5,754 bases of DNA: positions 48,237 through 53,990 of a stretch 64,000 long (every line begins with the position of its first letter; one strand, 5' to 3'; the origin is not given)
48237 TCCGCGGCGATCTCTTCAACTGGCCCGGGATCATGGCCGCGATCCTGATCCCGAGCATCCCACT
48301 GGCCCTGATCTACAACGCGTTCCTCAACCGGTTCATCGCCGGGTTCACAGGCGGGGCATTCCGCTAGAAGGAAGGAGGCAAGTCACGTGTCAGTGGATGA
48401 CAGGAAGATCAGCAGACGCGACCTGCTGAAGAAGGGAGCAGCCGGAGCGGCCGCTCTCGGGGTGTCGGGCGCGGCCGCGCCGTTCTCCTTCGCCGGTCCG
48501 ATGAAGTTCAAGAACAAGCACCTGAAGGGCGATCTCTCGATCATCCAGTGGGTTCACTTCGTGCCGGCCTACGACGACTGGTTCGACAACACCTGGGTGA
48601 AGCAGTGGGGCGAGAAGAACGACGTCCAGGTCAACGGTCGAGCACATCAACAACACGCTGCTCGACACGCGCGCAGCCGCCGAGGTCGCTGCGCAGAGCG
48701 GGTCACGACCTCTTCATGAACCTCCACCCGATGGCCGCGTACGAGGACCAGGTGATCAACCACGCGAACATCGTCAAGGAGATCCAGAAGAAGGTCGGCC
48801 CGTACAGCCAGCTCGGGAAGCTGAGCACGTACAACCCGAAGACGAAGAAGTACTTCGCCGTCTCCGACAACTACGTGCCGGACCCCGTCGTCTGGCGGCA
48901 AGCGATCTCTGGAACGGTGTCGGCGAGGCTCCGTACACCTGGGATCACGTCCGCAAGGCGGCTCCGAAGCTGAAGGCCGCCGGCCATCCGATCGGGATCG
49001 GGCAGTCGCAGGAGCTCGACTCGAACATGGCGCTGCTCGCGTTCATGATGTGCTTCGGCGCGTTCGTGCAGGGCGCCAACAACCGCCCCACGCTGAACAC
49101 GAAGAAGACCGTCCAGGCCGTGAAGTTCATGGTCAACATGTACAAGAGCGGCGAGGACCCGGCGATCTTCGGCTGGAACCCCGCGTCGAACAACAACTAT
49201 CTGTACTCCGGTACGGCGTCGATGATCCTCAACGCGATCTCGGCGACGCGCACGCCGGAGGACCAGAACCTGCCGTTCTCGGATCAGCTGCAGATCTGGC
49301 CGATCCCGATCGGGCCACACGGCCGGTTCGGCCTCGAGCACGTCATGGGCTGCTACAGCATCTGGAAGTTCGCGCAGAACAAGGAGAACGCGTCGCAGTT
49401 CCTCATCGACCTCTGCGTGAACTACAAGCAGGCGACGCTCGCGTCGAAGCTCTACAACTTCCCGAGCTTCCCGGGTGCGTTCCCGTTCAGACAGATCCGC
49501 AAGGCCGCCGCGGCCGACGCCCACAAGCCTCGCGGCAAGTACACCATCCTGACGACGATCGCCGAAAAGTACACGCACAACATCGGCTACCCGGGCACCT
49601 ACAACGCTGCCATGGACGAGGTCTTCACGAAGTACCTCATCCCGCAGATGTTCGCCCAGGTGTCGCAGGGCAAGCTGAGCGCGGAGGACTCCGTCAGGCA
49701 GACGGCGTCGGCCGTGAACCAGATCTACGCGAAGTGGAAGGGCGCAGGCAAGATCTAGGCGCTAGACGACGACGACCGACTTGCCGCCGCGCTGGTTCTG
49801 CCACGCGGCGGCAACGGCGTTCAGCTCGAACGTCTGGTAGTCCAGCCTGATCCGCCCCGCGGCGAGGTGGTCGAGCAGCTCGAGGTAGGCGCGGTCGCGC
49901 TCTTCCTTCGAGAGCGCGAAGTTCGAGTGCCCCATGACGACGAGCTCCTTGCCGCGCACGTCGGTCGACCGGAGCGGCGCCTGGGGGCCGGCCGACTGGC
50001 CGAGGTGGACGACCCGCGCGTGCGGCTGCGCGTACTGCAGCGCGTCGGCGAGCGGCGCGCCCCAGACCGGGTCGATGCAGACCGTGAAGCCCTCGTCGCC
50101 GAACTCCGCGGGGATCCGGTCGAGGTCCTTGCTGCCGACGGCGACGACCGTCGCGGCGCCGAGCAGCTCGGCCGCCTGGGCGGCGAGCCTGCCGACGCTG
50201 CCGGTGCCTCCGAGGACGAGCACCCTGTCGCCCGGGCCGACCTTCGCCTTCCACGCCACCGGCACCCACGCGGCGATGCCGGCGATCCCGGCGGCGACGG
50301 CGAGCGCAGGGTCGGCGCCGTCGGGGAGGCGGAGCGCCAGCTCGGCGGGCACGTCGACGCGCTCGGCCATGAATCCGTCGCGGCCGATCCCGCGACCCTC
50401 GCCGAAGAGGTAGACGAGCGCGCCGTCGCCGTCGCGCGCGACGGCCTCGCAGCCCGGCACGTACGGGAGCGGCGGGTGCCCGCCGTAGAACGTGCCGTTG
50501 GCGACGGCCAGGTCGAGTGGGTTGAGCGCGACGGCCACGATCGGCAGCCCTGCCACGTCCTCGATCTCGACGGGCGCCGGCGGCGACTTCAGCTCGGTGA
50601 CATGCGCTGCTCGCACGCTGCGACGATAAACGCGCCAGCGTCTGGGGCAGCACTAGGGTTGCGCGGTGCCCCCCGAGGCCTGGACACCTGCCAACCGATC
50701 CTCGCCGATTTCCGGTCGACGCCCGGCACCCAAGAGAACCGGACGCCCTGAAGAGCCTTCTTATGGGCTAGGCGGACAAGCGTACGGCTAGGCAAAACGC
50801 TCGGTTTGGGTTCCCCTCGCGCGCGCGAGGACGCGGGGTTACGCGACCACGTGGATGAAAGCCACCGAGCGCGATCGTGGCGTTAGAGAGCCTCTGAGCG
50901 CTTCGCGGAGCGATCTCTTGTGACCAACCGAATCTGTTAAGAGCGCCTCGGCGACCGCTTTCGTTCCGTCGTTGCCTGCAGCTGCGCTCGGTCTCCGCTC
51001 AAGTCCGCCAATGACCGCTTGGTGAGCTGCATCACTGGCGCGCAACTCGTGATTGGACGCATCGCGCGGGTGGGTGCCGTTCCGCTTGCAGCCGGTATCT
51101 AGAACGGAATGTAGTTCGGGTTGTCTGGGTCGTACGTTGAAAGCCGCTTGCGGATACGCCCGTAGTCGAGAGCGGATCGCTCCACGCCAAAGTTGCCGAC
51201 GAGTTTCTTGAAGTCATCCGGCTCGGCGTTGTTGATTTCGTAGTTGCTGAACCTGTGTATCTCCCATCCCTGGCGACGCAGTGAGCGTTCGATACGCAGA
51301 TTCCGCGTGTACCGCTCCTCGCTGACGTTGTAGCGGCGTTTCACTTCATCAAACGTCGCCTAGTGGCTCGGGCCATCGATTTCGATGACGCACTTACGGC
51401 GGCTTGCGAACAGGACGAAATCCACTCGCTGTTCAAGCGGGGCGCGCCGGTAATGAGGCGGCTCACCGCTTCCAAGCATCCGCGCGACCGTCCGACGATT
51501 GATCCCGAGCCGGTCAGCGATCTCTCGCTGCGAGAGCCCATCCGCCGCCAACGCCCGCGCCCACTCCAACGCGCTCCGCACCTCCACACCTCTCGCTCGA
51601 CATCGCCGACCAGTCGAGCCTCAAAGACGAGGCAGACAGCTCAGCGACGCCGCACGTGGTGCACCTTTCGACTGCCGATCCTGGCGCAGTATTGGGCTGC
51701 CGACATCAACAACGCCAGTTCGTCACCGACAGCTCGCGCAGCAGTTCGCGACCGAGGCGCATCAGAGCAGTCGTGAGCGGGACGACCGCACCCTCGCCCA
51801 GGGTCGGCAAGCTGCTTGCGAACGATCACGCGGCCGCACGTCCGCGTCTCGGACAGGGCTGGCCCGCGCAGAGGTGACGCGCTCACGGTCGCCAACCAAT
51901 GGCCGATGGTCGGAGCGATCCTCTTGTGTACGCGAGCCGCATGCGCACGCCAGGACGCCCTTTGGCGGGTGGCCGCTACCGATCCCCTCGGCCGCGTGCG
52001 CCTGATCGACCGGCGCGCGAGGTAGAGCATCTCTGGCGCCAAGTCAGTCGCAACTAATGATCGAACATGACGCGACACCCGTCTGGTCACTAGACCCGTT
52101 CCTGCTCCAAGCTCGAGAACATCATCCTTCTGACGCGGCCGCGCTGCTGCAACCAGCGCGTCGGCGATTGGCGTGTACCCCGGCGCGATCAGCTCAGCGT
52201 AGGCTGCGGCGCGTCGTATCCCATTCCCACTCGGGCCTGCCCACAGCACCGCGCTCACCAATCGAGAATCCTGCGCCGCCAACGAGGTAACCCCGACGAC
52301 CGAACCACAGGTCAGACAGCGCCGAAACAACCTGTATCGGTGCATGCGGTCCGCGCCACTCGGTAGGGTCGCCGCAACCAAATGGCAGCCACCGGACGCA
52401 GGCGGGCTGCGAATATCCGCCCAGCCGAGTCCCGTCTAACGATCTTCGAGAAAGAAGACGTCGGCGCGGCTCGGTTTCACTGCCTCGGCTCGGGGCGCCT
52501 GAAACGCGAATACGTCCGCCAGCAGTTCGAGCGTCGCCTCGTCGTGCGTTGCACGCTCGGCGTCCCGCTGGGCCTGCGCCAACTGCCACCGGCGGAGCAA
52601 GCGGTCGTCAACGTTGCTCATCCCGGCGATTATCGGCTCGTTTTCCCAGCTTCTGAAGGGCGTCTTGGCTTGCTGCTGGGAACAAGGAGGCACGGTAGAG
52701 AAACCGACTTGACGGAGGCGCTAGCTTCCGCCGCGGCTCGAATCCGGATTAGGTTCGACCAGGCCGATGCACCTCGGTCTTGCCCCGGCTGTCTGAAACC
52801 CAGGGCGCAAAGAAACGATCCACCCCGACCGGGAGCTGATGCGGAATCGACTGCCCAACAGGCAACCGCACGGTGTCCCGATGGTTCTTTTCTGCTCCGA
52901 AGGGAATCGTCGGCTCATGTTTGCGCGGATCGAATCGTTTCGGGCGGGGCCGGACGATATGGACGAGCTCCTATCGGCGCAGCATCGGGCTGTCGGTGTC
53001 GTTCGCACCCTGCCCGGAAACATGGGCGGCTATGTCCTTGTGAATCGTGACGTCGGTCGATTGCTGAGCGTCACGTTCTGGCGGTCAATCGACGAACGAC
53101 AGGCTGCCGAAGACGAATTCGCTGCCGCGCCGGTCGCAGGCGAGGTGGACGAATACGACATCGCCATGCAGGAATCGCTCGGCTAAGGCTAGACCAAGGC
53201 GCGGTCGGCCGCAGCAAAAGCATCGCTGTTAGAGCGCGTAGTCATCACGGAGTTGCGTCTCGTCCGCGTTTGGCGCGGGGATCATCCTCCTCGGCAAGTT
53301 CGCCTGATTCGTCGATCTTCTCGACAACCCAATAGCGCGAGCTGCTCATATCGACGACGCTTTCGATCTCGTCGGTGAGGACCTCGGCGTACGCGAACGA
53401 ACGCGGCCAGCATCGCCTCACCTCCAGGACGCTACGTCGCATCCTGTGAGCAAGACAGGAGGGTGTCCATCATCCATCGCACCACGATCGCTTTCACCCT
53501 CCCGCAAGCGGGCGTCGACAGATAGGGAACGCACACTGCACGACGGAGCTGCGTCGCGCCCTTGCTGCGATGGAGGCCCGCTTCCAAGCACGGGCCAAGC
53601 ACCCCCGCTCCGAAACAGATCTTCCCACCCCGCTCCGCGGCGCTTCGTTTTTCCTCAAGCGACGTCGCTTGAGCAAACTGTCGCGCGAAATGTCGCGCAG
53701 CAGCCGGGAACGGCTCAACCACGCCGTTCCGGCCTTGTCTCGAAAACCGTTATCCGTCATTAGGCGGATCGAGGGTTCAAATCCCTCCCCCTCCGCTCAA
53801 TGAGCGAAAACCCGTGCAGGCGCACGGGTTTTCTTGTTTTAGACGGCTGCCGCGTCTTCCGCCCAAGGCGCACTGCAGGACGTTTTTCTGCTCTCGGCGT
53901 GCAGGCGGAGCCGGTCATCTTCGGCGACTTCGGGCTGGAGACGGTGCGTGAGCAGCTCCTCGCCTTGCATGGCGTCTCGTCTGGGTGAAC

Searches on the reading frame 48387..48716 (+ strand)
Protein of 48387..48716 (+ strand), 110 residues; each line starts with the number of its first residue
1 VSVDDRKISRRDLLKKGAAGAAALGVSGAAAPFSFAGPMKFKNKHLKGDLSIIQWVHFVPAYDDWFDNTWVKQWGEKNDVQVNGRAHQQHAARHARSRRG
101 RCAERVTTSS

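Call 44: find_encoding_contigs(protein=window:48387-48716:+, flank=10000, max_places=8)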
Protein seq(110 aa) (110 aa): no gene with exactly this product is on record in the collection.

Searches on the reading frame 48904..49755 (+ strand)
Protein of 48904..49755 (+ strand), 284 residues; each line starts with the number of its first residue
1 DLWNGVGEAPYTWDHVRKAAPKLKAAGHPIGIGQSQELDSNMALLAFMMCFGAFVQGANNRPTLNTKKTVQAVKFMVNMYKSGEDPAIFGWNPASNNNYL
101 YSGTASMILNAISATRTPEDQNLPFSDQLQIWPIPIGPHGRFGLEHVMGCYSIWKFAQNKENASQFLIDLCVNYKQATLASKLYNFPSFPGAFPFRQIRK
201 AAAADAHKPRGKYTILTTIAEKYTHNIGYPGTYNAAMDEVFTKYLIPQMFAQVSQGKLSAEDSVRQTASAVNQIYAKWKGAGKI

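Call 54: find_homologous_proteins(query=window:48904-49755:+)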
Query seq(284 aa) (284 aa): 1725 proteins with E <= 0.001 among 2497 candidates; the best 120 are listed.
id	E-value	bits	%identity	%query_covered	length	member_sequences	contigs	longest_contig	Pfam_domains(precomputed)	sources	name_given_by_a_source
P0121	6.4e-172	588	89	100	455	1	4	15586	PF01547.31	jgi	jgi:multiple sugar transport system substrate-binding protein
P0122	6.0e-170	582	87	100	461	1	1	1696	PF01547.31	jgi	jgi:multiple sugar transport system substrate-binding protein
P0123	2.0e-169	580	88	100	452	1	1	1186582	PF01547.31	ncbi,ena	-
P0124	6.0e-169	579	88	100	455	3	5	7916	PF13416.12,PF01547.31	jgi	jgi:multiple sugar transport system substrate-binding protein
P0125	2.5e-168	577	85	100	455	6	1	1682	PF13416.12,PF01547.31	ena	-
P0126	1.5e-166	571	86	100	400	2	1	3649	PF01547.31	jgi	jgi:multiple sugar transport system substrate-binding protein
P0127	2.1e-166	570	85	100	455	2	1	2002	PF01547.31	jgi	jgi:multiple sugar transport system substrate-binding protein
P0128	3.3e-166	570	87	100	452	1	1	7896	PF01547.31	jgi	jgi:multiple sugar transport system substrate-binding protein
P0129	1.6e-165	567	86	100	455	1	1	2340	PF13416.12,PF01547.31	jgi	jgi:multiple sugar transport system substrate-binding protein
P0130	2.9e-165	567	85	100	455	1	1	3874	PF10399.15,PF01547.31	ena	-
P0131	3.6e-165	566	87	100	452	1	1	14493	PF13416.12,PF01547.31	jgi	jgi:multiple sugar transport system substrate-binding protein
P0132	4.0e-165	566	86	100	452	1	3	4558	PF13416.12,PF01547.31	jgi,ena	-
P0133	5.9e-165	566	86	100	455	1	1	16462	PF13416.12,PF01547.31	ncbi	ncbi:MAG TPA: ABC transporter substrate-binding protein [Gaiellaceae bacterium]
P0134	1.1e-164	565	86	100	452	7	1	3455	PF13416.12,PF01547.31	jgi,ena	-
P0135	1.2e-164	565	85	100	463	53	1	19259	PF13416.12,PF01547.31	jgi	jgi:multiple sugar transport system substrate-binding protein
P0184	6.0e-160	549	85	100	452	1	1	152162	PF13416.12,PF01547.31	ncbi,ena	-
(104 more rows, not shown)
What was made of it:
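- Its SBP is 81-89% identical to more than 100 protein clusters (call 54).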

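Call 55: find_encoding_contigs(protein=P0123, flank=10000, max_places=3)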
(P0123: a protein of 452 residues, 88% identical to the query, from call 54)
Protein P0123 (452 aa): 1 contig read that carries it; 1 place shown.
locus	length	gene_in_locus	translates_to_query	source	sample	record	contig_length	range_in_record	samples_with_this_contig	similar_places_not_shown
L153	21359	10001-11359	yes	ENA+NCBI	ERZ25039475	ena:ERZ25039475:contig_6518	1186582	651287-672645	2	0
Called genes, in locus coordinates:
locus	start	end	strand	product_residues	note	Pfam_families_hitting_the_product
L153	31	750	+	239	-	PF00378:ECH_1, PF16113:ECH_2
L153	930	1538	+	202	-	-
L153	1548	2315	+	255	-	PF00378:ECH_1, PF16113:ECH_2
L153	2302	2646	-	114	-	-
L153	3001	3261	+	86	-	-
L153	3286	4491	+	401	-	PF00155:Aminotran_1_2, PF12897:Asp_aminotransf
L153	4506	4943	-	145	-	PF20730:YetF_N, PF04239:DUF421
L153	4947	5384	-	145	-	-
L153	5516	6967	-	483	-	PF01565:FAD_binding_4, PF08031:BBE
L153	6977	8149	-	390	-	PF00005:ABC_tran, PF08402:TOBE_2 (faint), PF17912:OB_MalK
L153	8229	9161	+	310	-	PF00528:BPD_transp_1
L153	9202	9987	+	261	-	PF00528:BPD_transp_1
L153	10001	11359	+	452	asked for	PF01547:SBP_bac_1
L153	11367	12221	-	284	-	PF00107:ADH_zinc_N (faint), PF13602:ADH_zinc_N_2 (weak)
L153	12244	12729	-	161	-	PF01883:FeS_assembly_P, PF23451:Zn_ribbon_PaaD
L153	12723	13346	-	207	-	PF05138:PaaA_PaaC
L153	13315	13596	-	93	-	PF06243:PaaB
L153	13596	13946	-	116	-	PF05138:PaaA_PaaC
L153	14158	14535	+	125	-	-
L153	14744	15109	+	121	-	PF17932:TetR_C_24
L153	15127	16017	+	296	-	PF00781:DAGK_cat, PF19279:YegS_C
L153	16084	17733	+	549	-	PF03551:PadR, PF10400:Vir_act_alpha_C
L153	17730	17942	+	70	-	-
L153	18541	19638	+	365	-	PF00676:E1_dh, PF02779:Transket_pyr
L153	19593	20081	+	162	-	PF02780:Transketolase_C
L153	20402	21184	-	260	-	-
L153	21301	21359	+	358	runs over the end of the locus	PF00364:Biotin_lipoyl, PF25917:BSH_RND (weak), PF25984:BSH_YknX (faint), PF25997:BSH_YhbJ (weak), PF02817:E3_binding, PF00198:2-oxoacid_dh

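Call 58: find_encoding_contigs(protein=P0121, flank=8000, max_places=3)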
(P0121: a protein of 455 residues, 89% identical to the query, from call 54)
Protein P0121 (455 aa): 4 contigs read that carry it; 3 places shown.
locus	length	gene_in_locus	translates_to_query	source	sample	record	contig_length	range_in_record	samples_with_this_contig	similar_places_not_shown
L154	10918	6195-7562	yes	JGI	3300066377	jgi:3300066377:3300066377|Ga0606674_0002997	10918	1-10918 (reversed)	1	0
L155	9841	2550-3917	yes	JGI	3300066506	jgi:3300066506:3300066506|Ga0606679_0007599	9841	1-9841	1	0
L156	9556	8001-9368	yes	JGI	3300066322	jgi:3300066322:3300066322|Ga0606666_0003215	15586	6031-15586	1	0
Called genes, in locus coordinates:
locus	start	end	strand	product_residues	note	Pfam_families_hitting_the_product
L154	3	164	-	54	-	?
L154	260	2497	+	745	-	PF01011:PQQ, PF13360:PQQ_2, PF13570:Beta-prop_ACSF4 (weak), PF13360:PQQ_2, PF13570:Beta-prop_ACSF4, PF00034:Cytochrom_C, PF13442:Cytochrome_CBB3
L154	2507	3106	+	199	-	-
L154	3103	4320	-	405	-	PF00005:ABC_tran, PF17912:OB_MalK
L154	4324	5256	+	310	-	PF00528:BPD_transp_1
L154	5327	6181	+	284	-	PF00528:BPD_transp_1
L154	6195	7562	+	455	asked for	PF01547:SBP_bac_1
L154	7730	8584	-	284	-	PF00107:ADH_zinc_N (faint), PF13602:ADH_zinc_N_2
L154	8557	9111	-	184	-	PF01470:Peptidase_C15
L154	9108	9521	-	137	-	PF14534:DUF4440 (weak), PF12680:SnoaL_2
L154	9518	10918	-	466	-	?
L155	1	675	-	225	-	?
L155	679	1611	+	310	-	PF00528:BPD_transp_1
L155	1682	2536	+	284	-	PF00528:BPD_transp_1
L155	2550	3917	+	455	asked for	PF01547:SBP_bac_1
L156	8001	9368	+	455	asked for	PF01547:SBP_bac_1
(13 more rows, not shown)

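Call 59: find_encoding_contigs(protein=P0184, flank=8000, max_places=2)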
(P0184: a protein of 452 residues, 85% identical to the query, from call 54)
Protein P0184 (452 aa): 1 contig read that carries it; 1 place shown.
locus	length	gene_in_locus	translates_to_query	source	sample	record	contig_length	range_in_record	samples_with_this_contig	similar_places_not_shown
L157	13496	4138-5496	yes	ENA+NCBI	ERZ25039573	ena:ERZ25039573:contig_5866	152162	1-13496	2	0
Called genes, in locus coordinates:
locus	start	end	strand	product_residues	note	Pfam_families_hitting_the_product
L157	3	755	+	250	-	?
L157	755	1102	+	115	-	-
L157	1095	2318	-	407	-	PF00005:ABC_tran, PF08402:TOBE_2 (faint), PF17912:OB_MalK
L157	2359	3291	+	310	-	PF00528:BPD_transp_1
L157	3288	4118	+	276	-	PF00528:BPD_transp_1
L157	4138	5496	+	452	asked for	PF01547:SBP_bac_1, PF13416:SBP_bac_8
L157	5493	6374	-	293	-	PF00107:ADH_zinc_N (faint), PF13602:ADH_zinc_N_2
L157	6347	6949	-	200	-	PF01470:Peptidase_C15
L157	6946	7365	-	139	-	PF12680:SnoaL_2, PF14534:DUF4440 (weak)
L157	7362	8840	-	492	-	PF03193:RsgA_GTPase (faint), PF00005:ABC_tran, PF02463:SMC_N (faint), PF13191:AAA_16 (faint), PF13401:AAA_22 (faint), PF13476:AAA_23 (faint), PF13481:AAA_25 (faint), PF00005:ABC_tran, +4 more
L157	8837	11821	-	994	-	PF02687:FtsX (weak)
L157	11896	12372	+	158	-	PF11645:PDDEXK_5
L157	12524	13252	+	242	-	PF13413:HTH_25, PF13464:RodZ_C (weak)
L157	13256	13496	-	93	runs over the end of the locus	PF02410:RsfS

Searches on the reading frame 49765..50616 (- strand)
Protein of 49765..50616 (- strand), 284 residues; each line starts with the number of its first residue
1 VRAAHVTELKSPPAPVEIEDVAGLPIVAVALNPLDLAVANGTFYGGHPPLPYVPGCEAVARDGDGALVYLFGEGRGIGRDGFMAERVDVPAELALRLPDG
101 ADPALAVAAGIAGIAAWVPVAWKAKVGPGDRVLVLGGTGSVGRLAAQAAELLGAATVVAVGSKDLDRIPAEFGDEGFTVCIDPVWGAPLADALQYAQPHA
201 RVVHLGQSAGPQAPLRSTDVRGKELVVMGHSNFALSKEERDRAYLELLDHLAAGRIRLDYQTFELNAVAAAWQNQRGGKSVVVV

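Call 10: search_protein_families(library=pfam, proteins=[window:49765-50601:-], max_evalue=0.01)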
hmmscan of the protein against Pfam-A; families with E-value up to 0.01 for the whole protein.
seq(279 aa): 3 families
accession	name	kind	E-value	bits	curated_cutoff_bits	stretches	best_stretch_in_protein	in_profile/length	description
PF00107.32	ADH_zinc_N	-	5.7e-07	30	31.8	1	141-229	27-116/129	Zinc-binding dehydrogenase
PF13602.12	ADH_zinc_N_2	-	5.1e-06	27.9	27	1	147-275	1-128/134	Zinc-binding dehydrogenase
PF08240.17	ADH_N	-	0.00084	20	23.5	0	21-54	9-41/104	Alcohol dehydrogenase GroES-like domain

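Call 14: find_encoding_contigs(protein=window:49765-50616:-, flank=10000, max_places=6)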
Protein seq(284 aa) (284 aa): 2 contigs read that carry it; 2 places shown.
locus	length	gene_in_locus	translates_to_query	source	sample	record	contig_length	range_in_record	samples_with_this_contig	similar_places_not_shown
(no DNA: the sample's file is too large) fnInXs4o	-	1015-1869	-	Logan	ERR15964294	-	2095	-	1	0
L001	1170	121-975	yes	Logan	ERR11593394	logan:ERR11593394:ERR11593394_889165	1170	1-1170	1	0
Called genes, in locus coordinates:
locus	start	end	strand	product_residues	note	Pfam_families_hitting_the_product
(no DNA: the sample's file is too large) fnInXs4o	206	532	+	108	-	PF08373:RAP (weak)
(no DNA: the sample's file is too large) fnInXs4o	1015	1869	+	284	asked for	PF00107:ADH_zinc_N (weak), PF13602:ADH_zinc_N_2 (weak)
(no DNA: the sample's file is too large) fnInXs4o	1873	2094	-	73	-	?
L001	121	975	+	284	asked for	PF00107:ADH_zinc_N (weak), PF13602:ADH_zinc_N_2 (weak)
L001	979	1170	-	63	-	?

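Call 67: search_protein_families(library=ncbifam, proteins=[window:49765-50616:-], max_evalue=0.001)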
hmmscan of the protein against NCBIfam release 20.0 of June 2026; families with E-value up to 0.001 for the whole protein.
seq(284 aa): 17 families
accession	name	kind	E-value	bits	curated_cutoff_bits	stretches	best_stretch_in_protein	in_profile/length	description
TIGR02824.1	quinone_pig3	subfamily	1.1e-13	51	296.8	1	77-165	88-176/325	putative NAD(P)H quinone oxidoreductase, PIG3 family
TIGR02823.1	oxido_YhdH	subfamily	3.2e-12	45.9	297.25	1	65-167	79-184/324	acrylyl-CoA reductase family protein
NF006940.0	PRK09422.1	equivalog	6.1e-10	38.6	344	1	76-164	110-196/338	alcohol dehydrogenase AdhP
NF041183.1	Pks2_ls1_myc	equivalog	2.2e-07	28.1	2400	1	75-165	1491-1581/2086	sulfolipid-1 biosynthesis phthioceranic/hydroxyphthioceranic acid synthase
NF010344.0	PRK13771.1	subfamily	6.7e-07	28.6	349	1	80-164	115-197/334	putative alcohol dehydrogenase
NF041172.1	AcrlCoa_red_Thmprot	equivalog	7.3e-07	28.4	500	1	80-164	115-197/334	acryloyl-CoA reductase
TIGR00692.1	tdh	equivalog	6.5e-06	25.4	458.35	1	75-165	111-197/340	L-threonine 3-dehydrogenase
NF007489.0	PRK10083.1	equivalog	1.5e-05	24.1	376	0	76-147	110-178/339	Zn-dependent oxidoreductase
TIGR01751.1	crot-CoA-red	equivalog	4.7e-05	22.3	378.55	1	124-176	185-237/398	crotonyl-CoA carboxylase/reductase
NF051456.1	acrylyl_AcuI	equivalog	5.9e-05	22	440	1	65-164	80-182/325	acrylyl-CoA reductase (NADPH)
NF008024.0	PRK10754.1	subfamily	7.7e-05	21.9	348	0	83-164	95-176/327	NADPH:quinone reductase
NF047908.1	AldhRedAhr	equivalog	0.00015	20.8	470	0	77-163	116-199/335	NADPH-dependent aldehyde reductase Ahr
NF003808.0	PRK05396.1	equivalog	0.00017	20.6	380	1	74-163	112-197/341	L-threonine 3-dehydrogenase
NF058644.1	CurcmRedCuraProt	equivalog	0.00018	20.7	440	1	104-183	118-194/336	NADPH-dependent curcumin/dihydrocurcumin reductase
TIGR02822.1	adh_fam_2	subfamily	0.00034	19.8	283.5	1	76-183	114-219/329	zinc-binding alcohol dehydrogenase family protein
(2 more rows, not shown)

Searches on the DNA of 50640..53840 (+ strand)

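Call 69: search_dna_similar(query=window:50640-53840:+, collection=plasmids, mode=distant, max_rows=8)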
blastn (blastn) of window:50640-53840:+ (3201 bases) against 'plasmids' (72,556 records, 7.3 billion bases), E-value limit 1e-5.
No match.
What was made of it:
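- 50650..53703 (.): Lower-GC stretch with no steady coding frame. It holds an IS21-like HTH stub plus a DUF559-like fragment (51099-51620, -, stop at 51360-51362), a SAM-methyltransferase stub (~51983-52120, -) and an ABM-like fragment (~52917-53099, +). No plasmid match (call 69).
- On ICE / actinomycete AICE: No plasmid similarity for 50640-53840 (call 69).
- Tried and rejected: No match (call 69).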
